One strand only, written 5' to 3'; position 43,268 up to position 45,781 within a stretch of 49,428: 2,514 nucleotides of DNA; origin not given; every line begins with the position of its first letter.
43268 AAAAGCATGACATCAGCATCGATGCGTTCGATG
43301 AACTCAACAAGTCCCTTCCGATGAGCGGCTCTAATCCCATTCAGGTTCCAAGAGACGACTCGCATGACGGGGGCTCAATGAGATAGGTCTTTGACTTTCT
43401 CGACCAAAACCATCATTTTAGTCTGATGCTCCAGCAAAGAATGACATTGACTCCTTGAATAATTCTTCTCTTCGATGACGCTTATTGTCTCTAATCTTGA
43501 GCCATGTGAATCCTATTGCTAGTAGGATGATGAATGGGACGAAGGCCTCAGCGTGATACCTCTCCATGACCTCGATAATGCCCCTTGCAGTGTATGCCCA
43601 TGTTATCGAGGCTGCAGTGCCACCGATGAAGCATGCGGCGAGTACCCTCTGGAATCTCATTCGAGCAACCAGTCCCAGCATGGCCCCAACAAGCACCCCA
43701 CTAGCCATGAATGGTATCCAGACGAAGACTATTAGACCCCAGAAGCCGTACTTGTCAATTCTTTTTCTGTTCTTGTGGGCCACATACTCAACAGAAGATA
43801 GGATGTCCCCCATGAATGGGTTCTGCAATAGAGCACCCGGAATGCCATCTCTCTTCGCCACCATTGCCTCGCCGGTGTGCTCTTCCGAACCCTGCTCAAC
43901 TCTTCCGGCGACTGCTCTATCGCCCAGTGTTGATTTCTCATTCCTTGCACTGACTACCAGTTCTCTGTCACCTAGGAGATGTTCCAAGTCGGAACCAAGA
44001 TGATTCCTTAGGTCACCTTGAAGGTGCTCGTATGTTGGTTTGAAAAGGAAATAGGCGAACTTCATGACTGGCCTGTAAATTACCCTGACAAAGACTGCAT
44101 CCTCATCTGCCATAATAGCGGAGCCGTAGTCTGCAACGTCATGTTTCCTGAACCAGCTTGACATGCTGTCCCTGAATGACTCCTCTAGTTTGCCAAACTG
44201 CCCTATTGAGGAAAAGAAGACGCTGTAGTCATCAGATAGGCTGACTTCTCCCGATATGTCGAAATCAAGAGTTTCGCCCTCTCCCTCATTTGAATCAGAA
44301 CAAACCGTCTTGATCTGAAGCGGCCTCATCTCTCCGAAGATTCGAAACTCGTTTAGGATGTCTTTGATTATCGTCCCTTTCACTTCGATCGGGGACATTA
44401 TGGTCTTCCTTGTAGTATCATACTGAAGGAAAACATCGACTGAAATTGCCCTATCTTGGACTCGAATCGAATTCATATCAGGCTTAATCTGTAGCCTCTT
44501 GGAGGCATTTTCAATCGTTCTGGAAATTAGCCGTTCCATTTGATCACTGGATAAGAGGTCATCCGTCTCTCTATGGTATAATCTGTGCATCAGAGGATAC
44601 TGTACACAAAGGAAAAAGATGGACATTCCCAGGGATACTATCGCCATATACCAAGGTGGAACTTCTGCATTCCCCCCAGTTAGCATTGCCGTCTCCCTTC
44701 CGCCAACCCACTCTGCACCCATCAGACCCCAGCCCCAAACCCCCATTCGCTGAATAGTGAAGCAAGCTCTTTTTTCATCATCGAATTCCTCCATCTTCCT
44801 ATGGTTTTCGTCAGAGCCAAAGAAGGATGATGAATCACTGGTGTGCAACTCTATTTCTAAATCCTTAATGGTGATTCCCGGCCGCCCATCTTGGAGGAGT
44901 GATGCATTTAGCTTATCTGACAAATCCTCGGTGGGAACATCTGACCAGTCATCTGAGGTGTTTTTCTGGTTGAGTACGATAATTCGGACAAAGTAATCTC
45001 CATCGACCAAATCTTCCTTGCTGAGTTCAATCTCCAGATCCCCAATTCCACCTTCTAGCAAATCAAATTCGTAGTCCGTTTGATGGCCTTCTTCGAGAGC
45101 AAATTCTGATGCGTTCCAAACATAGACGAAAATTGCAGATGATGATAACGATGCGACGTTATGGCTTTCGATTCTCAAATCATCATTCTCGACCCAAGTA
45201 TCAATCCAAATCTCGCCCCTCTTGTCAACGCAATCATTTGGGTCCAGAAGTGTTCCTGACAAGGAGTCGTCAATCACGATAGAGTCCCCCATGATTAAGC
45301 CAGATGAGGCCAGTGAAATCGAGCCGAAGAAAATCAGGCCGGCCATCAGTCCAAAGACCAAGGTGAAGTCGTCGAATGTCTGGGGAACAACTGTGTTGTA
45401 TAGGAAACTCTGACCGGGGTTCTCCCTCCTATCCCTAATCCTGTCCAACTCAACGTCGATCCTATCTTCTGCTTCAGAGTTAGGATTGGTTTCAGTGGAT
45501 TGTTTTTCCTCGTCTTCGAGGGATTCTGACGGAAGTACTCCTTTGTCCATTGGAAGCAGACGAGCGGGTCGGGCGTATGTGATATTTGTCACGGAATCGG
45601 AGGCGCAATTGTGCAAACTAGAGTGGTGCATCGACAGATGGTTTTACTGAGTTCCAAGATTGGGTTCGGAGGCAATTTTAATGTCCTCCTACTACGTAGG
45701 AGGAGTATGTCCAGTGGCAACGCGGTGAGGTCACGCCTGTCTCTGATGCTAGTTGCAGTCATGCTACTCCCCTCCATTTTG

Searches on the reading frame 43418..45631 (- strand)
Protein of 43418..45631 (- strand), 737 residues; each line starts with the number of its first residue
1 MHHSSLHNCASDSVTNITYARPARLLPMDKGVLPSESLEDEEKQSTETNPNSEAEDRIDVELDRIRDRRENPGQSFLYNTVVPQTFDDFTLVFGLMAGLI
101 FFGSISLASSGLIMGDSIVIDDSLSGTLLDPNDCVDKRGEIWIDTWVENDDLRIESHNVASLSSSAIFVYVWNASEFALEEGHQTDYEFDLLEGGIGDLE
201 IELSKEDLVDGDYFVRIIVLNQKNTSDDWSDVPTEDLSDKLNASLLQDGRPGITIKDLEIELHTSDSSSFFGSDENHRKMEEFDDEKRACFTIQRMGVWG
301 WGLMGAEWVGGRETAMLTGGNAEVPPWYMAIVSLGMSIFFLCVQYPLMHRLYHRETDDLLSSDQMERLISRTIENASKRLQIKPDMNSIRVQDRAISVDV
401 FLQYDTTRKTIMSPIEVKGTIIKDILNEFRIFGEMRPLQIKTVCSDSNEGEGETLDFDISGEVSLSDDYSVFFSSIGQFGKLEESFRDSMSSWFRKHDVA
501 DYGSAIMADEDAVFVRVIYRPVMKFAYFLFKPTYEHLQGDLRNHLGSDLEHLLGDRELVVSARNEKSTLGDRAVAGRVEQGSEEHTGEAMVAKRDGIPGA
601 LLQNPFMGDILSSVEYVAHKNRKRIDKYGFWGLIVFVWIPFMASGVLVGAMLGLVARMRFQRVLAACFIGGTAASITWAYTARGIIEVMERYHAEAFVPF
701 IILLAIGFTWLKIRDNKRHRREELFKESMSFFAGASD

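Call 68: search_protein_families(library=pfam, proteins=[window:43418-45631:-], max_evalue=0.00001)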
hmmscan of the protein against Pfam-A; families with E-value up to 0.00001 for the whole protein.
window:43418-45631:- (737 aa): 1 family
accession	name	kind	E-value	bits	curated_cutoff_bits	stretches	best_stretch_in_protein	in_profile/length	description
PF06695.16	Sm_multidrug_ex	-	1.7e-12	48.5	30.7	1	604-675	48-119/121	Putative small multi-drug export protein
